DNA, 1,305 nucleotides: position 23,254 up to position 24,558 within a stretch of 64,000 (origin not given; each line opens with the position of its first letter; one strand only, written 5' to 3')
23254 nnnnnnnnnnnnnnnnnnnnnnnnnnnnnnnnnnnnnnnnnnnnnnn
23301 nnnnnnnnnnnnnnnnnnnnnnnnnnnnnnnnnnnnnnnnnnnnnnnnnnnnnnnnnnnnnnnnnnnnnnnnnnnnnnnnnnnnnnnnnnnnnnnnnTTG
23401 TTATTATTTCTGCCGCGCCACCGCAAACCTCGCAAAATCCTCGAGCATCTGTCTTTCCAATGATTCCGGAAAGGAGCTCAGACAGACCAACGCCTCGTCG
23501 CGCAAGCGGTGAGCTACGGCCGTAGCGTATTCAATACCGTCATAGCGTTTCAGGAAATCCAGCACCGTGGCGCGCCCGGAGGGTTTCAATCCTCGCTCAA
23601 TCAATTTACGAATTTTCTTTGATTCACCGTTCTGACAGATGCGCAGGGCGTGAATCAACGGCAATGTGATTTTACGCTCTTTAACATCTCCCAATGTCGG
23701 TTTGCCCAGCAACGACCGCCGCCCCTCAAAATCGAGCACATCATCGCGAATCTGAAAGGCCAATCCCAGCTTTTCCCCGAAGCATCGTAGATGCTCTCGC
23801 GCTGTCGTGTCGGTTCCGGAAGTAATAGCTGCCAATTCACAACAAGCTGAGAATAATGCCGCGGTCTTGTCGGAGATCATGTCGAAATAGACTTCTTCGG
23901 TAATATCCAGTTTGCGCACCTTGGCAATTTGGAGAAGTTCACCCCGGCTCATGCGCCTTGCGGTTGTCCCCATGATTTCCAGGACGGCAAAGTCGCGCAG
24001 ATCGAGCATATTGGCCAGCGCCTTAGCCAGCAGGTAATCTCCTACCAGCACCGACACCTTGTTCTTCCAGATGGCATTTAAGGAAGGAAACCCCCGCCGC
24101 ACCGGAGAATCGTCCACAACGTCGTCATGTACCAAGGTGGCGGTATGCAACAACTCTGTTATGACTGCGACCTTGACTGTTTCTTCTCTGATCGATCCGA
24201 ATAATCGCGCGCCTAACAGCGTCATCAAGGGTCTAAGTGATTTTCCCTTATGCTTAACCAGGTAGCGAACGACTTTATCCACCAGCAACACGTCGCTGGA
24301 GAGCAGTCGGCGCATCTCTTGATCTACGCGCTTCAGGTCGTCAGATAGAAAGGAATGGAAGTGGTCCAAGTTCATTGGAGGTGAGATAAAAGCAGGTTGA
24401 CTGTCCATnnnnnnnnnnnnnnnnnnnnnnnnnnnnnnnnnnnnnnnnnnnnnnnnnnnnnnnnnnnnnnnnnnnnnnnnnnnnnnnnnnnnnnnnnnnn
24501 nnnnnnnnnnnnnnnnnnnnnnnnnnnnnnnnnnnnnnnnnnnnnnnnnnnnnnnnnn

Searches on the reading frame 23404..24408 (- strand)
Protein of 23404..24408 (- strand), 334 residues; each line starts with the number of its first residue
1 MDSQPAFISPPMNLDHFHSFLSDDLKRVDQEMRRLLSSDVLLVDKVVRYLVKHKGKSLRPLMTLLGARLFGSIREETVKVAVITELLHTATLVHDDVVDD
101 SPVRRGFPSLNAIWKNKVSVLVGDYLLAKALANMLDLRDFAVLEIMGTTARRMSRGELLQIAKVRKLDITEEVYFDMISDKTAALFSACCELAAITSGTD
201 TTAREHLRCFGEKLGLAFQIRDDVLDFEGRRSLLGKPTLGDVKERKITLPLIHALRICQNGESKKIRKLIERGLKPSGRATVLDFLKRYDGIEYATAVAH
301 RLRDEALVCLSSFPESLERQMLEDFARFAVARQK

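Call 58: search_protein_families(library=pfam, proteins=[window:23404-24408:-], max_evalue=0.00001)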
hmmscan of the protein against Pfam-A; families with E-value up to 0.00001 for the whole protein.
window:23404-24408:- (334 aa): 1 family
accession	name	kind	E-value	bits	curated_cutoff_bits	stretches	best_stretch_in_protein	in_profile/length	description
PF00348.22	polyprenyl_synt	-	4.1e-69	233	27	1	43-273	4-237/251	Polyprenyl synthetase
